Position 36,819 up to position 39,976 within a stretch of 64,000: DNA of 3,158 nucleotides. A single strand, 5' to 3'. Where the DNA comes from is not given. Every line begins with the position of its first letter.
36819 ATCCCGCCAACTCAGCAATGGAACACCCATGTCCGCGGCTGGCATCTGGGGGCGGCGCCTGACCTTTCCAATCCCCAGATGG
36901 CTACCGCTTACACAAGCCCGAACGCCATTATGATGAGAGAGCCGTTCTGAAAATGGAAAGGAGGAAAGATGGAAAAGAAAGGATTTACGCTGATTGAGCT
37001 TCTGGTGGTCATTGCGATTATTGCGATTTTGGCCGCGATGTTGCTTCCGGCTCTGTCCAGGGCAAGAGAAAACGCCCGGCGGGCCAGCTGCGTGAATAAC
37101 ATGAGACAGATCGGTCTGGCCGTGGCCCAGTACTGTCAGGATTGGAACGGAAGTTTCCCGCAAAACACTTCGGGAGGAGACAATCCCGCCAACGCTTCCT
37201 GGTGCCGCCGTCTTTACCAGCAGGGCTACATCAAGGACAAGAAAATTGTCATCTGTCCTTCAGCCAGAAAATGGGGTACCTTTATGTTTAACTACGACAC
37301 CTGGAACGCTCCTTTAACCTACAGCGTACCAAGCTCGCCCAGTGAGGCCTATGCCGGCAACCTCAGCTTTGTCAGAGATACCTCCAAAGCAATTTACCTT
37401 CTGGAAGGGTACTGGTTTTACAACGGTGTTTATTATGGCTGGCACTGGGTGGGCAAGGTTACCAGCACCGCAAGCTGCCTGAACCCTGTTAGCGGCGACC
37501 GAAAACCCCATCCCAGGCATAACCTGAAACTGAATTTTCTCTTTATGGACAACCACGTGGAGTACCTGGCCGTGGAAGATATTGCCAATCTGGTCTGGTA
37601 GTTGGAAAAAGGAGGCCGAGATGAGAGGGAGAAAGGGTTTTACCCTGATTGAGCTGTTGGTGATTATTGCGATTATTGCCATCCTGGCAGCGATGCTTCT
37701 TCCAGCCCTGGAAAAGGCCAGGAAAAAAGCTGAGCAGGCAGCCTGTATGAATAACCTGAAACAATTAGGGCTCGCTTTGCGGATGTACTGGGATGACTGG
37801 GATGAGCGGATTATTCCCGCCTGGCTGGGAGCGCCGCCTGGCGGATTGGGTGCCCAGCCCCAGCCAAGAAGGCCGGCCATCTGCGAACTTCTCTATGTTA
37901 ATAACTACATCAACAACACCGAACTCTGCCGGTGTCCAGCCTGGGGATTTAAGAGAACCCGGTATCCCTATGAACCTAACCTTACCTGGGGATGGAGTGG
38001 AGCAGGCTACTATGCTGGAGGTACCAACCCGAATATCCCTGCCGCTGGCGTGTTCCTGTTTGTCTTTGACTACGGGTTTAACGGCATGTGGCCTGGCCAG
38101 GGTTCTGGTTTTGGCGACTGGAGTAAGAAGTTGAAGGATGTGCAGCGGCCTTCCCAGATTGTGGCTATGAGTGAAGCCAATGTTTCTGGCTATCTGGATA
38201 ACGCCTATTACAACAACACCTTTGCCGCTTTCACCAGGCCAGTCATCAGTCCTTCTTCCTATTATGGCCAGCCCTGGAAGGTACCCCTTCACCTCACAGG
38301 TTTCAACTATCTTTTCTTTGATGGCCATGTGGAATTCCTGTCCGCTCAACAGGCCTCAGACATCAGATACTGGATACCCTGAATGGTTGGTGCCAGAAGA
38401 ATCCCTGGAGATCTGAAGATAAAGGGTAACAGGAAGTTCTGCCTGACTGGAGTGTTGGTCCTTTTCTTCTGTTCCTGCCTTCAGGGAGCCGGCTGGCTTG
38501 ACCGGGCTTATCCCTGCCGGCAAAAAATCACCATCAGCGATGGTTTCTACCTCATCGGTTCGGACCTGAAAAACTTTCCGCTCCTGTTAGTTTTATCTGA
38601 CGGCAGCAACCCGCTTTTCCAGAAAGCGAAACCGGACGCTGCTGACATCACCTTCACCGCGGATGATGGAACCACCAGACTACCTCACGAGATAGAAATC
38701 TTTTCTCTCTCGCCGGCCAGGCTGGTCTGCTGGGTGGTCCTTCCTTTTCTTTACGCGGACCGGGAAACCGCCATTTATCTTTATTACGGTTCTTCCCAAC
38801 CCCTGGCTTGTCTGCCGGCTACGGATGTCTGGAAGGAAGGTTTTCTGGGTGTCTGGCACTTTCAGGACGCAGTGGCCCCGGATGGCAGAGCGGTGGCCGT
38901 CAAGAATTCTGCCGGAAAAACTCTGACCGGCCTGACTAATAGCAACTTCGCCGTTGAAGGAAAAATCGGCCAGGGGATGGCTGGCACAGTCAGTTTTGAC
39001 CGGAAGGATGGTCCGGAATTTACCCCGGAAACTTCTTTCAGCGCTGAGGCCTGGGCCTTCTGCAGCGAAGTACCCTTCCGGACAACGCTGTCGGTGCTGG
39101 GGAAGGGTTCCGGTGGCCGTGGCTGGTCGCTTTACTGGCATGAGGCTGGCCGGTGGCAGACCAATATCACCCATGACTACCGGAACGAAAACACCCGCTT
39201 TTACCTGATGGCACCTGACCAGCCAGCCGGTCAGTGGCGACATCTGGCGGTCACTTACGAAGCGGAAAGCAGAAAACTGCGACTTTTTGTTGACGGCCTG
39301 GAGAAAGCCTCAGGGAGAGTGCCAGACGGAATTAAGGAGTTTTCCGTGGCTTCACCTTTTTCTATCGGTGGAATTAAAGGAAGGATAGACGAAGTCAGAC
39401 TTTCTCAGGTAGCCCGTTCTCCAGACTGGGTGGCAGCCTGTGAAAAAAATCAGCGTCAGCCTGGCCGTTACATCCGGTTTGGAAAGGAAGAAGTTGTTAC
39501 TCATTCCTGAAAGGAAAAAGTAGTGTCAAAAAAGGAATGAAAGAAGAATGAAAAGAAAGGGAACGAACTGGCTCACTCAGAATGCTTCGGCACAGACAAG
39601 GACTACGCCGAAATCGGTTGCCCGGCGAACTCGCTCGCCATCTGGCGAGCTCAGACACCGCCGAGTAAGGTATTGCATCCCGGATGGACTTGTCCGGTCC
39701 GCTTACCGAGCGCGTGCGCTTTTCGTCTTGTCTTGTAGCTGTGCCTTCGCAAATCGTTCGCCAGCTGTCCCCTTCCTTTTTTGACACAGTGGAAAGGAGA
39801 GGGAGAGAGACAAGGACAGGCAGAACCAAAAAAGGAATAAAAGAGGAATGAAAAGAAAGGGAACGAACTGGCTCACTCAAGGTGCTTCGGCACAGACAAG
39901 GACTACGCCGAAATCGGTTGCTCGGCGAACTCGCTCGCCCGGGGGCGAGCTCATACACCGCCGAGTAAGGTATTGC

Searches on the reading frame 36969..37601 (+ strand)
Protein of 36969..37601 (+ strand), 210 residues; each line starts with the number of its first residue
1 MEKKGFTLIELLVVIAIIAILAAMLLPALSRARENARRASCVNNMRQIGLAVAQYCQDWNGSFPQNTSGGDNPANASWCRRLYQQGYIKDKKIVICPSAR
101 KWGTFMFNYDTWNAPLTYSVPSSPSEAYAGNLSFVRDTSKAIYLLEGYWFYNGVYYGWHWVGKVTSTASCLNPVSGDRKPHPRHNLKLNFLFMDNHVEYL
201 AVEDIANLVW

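Call 81: search_protein_families(library=pfam, proteins=[window:36969-37601:+])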
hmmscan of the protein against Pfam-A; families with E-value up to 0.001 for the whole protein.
window:36969-37601:+ (210 aa): 2 families
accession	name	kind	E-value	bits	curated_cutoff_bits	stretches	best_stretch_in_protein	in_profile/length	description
PF07596.16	SBP_bac_10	-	1.1e-11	45.7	23.3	1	31-79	2-53/268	Protein of unknown function (DUF1559)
PF07963.17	N_methyl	-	8.4e-09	35.1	21.2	1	3-26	4-27/27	Prokaryotic N-terminal methylation motif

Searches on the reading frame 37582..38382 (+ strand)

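Call 81: search_protein_families(library=pfam, proteins=[window:37582-38382:+])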
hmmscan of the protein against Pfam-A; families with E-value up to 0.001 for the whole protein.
window:37582-38382:+ (266 aa): 2 families
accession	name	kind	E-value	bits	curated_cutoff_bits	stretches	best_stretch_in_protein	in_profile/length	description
PF07963.17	N_methyl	-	2.2e-08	33.8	21.2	1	14-40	1-27/27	Prokaryotic N-terminal methylation motif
PF07596.16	SBP_bac_10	-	1.1e-07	32.6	23.3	1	45-81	2-36/268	Protein of unknown function (DUF1559)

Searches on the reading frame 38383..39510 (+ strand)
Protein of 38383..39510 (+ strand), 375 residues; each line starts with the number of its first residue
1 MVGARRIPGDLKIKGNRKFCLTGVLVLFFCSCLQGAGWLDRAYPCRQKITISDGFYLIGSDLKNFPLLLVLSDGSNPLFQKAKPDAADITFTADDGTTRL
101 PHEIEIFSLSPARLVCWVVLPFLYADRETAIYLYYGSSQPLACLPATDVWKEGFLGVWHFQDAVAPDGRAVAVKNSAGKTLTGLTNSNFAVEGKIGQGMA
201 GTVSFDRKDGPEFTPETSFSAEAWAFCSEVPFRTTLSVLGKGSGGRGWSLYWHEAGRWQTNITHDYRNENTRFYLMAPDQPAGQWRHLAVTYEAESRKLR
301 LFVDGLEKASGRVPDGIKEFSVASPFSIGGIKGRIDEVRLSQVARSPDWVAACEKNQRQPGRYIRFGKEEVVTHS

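Call 15: search_protein_families(library=pfam, proteins=[window:38383-39510:+])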
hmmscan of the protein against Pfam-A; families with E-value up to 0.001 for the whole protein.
window:38383-39510:+ (375 aa): 2 families
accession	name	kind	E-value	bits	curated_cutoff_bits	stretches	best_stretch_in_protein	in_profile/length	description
PF13385.13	Laminin_G_3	-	1.3e-17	64.8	27.6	1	211-351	12-151/151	Concanavalin A-like lectin/glucanases superfamily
PF10102.14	DUF2341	-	3e-07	31.2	23.4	1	85-140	1-55/84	Domain of unknown function (DUF2341)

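Call 66: find_encoding_contigs(protein=window:38383-39510:+, flank=3000, max_places=8)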
Protein window:38383-39510:+ (375 aa): no gene with exactly this product is on record in the collection.

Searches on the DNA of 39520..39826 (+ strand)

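Call 36: build_rna_model(alignment_id=A5, structure=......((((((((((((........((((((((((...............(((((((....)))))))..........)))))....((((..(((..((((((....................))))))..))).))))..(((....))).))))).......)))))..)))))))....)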
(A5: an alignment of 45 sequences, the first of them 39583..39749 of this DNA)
Model R1 built from alignment A5 (45 sequences, 184 columns); structure: as given.
model positions 167; base pairs 45; branch points 2; effective number of sequences 1.27; information 0.591 bits per position. Calibrated on 0.2 Mb of random sequence (short: E-values are rough).
structure used (alignment columns):
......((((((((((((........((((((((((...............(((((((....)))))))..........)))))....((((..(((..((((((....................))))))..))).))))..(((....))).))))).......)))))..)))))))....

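Call 38: search_with_rna_model(model_id=R1, source=window, max_evalue=1)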
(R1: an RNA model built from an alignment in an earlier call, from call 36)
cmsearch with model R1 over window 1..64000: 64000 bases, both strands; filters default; matches with E-value up to 1: 8.
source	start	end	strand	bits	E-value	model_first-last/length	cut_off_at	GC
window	35178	35344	+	204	8.6e-43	1-167/167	no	0.61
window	28380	28547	+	201.7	2.7e-42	1-167/167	no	0.61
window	39583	39749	+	200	6.5e-42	1-167/167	no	0.6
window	39883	40049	+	197.2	2.6e-41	1-167/167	no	0.6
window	53727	53895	+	134.7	9.9e-28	1-167/167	no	0.6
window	28382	28485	-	16.3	0.052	1-167/167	no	0.62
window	39856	39987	-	12.9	0.28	1-167/167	no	0.61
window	39633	39650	-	11.5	0.59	51-68/167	no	0.72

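Call 39: search_with_rna_model(model_id=R1, sources=[window, L001, L002, L003, L004, L005, L006, L007, L008, L009, L010, L011, L012, L013, L014, L015, L016, L017, L018, L019, L020, L021, L022, L023, L024, L025, L026, L027, L028, L029, L030, L031, L032, L033, L034, L035, L036, L037, L038, L039, L040, L041, L042, L043, L044, L045, L046, L047, L048, L049, L050, L051, L052, L053, L054, L055, L056, L057, L058], max_evalue=0.001, make_alignment=true)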
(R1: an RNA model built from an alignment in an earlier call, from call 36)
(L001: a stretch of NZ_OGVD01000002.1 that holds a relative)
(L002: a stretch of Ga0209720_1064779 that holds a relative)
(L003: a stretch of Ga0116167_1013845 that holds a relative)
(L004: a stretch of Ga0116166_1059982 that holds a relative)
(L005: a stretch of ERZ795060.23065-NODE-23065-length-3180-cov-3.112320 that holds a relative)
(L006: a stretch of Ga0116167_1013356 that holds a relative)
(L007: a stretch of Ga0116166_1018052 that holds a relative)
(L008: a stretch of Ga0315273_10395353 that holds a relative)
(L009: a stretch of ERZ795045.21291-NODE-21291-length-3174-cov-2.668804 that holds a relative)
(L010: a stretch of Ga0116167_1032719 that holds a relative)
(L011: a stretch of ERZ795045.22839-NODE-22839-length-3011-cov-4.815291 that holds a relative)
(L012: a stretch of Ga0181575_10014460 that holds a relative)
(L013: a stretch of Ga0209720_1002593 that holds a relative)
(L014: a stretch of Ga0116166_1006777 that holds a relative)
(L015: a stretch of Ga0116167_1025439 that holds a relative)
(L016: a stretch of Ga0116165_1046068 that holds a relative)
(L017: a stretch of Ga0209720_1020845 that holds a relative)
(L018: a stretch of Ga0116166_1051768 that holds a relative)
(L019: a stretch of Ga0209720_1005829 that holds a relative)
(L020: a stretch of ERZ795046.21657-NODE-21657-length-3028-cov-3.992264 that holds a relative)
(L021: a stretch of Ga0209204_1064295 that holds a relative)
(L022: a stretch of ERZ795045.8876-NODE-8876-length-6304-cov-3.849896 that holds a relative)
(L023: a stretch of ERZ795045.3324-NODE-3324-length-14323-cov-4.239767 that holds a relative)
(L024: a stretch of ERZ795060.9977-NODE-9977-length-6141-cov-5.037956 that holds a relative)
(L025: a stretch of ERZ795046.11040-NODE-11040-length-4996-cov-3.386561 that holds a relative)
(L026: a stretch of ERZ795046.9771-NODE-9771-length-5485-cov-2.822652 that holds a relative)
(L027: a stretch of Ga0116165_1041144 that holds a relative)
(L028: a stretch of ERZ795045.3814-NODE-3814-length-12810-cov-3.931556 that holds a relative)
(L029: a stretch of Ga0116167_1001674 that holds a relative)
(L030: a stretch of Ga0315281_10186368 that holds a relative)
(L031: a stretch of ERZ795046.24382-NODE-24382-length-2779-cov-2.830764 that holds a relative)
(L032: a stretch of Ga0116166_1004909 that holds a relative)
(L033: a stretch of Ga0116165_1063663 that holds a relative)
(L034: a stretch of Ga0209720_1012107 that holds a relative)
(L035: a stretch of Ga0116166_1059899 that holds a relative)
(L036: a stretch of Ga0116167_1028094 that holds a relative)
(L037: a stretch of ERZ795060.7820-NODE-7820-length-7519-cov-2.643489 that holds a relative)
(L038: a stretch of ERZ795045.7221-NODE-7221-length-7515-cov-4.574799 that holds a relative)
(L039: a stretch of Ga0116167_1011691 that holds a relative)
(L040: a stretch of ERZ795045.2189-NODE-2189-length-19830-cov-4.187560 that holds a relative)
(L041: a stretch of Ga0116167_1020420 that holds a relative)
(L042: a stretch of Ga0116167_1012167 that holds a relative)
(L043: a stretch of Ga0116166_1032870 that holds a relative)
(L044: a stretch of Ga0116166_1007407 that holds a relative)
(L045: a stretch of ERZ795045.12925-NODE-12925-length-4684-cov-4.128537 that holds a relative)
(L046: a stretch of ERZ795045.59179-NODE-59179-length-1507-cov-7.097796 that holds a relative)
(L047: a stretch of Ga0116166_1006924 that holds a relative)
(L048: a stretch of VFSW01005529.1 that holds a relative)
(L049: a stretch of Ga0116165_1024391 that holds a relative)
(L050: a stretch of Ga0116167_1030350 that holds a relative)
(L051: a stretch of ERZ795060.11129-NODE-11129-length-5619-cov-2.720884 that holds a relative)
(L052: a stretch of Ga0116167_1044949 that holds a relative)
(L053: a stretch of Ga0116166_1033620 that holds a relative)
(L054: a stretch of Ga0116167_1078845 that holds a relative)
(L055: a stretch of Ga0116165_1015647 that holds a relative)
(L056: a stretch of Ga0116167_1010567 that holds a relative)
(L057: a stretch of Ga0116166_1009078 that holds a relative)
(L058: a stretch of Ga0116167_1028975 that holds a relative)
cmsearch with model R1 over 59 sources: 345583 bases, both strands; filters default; matches with E-value up to 0.001: 76.
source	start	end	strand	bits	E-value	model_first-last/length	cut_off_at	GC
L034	3938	4104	+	207.6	7.6e-43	1-167/167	no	0.59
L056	372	538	+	207.6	7.6e-43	1-167/167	no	0.59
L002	495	661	-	205.5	2.2e-42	1-167/167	no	0.6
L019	7174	7340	-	205.5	2.2e-42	1-167/167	no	0.59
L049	69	235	-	205.2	2.5e-42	1-167/167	no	0.58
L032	29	195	-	205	2.8e-42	1-167/167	no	0.56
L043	59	225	+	204.5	3.7e-42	1-167/167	no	0.6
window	35178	35344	+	204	4.6e-42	1-167/167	no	0.61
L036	2258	2424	+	203.7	5.3e-42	1-167/167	no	0.58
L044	5845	6011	+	203.7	5.3e-42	1-167/167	no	0.58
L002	794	960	-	203.5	5.9e-42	1-167/167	no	0.59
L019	6874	7040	-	202.8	8.5e-42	1-167/167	no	0.56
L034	3636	3802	+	202.5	9.6e-42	1-167/167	no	0.6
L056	70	236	+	202.5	9.6e-42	1-167/167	no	0.6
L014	3666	3832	+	202.5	9.9e-42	1-167/167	no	0.59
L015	236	402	-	202.4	1e-41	1-167/167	no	0.59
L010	1123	1289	-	202.4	1e-41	1-167/167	no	0.6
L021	892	1058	-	202.4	1.1e-41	1-167/167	no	0.56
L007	3614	3780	-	201.9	1.3e-41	1-167/167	no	0.59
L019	6574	6740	-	201.5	1.6e-41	1-167/167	no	0.6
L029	3113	3279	+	201.5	1.6e-41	1-167/167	no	0.6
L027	1793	1959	-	201.4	1.7e-41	1-167/167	no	0.57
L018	51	217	-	200.8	2.3e-41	1-167/167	no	0.59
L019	6276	6442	-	200.2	3.1e-41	1-167/167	no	0.57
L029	3411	3577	+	200.2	3.1e-41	1-167/167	no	0.57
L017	2560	2726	+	199.3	5e-41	1-167/167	no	0.57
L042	252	418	+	198.5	7.4e-41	1-167/167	no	0.59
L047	4889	5055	+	197.9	9.8e-41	1-167/167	no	0.58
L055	3279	3445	-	197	1.5e-40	1-167/167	no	0.58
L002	193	360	-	196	2.6e-40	1-167/167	no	0.59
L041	2889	3056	+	195.9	2.6e-40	1-167/167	no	0.58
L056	672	838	+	195.7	3e-40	1-167/167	no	0.57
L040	287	453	-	195.6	3.2e-40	1-167/167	no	0.56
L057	2308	2475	-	194.1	6.7e-40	1-167/167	no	0.58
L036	1958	2124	+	193.3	9.9e-40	1-167/167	no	0.56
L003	52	219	+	191.3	2.6e-39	1-167/167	no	0.61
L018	349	516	-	191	3e-39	1-167/167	no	0.57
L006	860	1027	-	190.9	3.2e-39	1-167/167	no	0.56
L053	1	166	-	189.8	5.8e-39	1-167/167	no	0.6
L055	3579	3738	-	185.9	4e-38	8-167/167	5'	0.59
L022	6139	6304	-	185.5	5e-38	2-167/167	5'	0.59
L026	1068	1233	-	184.6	7.8e-38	1-167/167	no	0.61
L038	5418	5584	+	184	1e-37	1-167/167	no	0.58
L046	1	158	+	175.9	6e-36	10-167/167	5'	0.59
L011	1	151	+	174.5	1.2e-35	17-167/167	5'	0.59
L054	1094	1260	-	167.4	4.2e-34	2-167/167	5'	0.59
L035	1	145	+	158.9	2.9e-32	24-167/167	5'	0.61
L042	3606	3780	-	157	7.5e-32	1-167/167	no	0.58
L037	5256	5424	-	155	2.1e-31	1-167/167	no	0.62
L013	1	132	-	147.9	7.3e-30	1-132/167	3'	0.58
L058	680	849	-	147.2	1e-29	1-167/167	no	0.6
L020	1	130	+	144.6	3.7e-29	38-167/167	5'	0.57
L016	1691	1817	+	141.1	2.1e-28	1-127/167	3'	0.61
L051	3390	3558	+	139.7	4.4e-28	1-167/167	no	0.6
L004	1517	1643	+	139.2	5.5e-28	1-127/167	3'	0.63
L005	231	399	-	134.7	5.3e-27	1-167/167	no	0.6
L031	1306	1474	+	134.7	5.3e-27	1-167/167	no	0.6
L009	2966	3134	+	134.3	6.6e-27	1-167/167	no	0.59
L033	1334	1465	-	133.4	1e-26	37-167/167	5'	0.6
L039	1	124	+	131.3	2.9e-26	44-167/167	5'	0.58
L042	1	118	+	129.6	6.8e-26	50-167/167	5'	0.59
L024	6035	6141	+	113.8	1.8e-22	1-107/167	3'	0.62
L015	1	106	-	112.2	4.1e-22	1-106/167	3'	0.63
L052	1761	1863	+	112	4.5e-22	1-103/167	3'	0.61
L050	2365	2459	+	101.3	9.6e-20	1-95/167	3'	0.57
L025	1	92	-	92.4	8.2e-18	1-91/167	3'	0.55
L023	6635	6816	+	88.9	4.8e-17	1-167/167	no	0.57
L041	3187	3269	+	88.1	7.1e-17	1-83/167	3'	0.63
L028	1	97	-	86.3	1.7e-16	1-97/167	3'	0.59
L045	4587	4684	+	79.6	4.9e-15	1-96/167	3'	0.61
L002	1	63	-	57.1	3.9e-10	1-63/167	3'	0.62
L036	2556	2596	+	30.9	0.00019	1-41/167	3'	0.59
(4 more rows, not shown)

Alignment A6: 76 matches aligned to the model, 198 columns, each read 5' to 3' on its own strand. Consensus structure (alignment columns), stored with it:
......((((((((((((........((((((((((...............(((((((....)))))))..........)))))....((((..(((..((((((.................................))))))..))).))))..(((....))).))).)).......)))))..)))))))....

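Call 57: search_with_rna_model(model_id=R1, sources=[L059, L060, L061], max_evalue=1)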
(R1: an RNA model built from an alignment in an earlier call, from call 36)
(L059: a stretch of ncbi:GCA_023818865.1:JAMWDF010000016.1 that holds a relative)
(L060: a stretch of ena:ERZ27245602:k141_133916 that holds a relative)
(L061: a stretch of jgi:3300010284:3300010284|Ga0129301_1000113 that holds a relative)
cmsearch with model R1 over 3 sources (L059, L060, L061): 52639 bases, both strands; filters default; matches with E-value up to 1: 0.
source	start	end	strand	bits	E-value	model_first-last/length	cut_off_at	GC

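Call 68: search_with_rna_model(model_id=R1, sources=[L062, L063, L064, L065, L066, L067, L068, L069], max_evalue=0.01)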
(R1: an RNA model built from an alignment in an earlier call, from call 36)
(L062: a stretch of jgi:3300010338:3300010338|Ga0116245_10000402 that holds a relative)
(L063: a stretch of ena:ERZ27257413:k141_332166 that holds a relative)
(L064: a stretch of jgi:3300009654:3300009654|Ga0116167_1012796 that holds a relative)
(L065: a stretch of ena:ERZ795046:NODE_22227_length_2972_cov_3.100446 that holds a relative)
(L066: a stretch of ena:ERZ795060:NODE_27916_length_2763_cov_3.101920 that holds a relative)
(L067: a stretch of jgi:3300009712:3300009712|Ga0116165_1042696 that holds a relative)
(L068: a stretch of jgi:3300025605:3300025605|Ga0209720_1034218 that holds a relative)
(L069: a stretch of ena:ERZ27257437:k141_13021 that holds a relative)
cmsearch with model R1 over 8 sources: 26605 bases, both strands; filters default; matches with E-value up to 0.01: 10.
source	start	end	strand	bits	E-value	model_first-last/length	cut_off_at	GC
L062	2683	2850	+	203.8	3.9e-43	1-167/167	no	0.6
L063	258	425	+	203.8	3.9e-43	1-167/167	no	0.6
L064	145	312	+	203.8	3.9e-43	1-167/167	no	0.6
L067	27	194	+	203.8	3.9e-43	1-167/167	no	0.6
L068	356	523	+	203.8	3.9e-43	1-167/167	no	0.6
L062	2383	2549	+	200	2.6e-42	1-167/167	no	0.6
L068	56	222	+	200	2.6e-42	1-167/167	no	0.6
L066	1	112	+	116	4.7e-24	57-167/167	5'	0.6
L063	1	124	+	80.7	2.2e-16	52-167/167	5'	0.55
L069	1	51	+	47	4.6e-09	117-167/167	5'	0.57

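Call 70: search_dna_similar(query=window:39520-39826:+, collection=plasmids, mode=distant, max_evalue=0.01)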
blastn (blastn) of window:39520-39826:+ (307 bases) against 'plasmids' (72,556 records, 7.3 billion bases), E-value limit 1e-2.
No match.

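Call 73: search_with_rna_model(model_id=R1, sources=[L070, L071], max_evalue=1, show_alignments=2)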
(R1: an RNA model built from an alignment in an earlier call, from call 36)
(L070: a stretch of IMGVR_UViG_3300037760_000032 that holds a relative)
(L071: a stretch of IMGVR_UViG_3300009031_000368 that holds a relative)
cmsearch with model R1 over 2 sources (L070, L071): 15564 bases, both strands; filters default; matches with E-value up to 1: 1.
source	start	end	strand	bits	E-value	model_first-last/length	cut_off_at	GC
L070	4046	4136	-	13.4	0.054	1-167/167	no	0.58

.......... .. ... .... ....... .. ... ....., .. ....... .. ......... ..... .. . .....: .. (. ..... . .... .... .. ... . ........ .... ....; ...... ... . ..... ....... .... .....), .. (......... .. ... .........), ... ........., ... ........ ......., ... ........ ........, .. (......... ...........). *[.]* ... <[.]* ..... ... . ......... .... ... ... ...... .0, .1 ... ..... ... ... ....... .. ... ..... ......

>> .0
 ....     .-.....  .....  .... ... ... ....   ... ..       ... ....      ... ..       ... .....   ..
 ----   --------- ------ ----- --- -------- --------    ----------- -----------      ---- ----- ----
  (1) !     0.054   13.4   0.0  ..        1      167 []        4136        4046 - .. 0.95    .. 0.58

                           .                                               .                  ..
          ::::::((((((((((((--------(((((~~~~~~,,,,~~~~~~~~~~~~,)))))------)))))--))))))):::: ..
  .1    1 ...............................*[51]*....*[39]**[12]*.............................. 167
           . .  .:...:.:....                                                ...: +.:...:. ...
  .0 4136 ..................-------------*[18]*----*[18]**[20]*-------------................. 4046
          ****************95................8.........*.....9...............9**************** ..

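Call 91: search_with_rna_model(model_id=R1, sources=[L072, L073], max_evalue=1)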
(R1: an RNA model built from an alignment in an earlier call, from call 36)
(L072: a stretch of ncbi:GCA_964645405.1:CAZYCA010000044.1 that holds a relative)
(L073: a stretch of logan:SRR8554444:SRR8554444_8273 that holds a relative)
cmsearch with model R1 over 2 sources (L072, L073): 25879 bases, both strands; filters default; matches with E-value up to 1: 0.
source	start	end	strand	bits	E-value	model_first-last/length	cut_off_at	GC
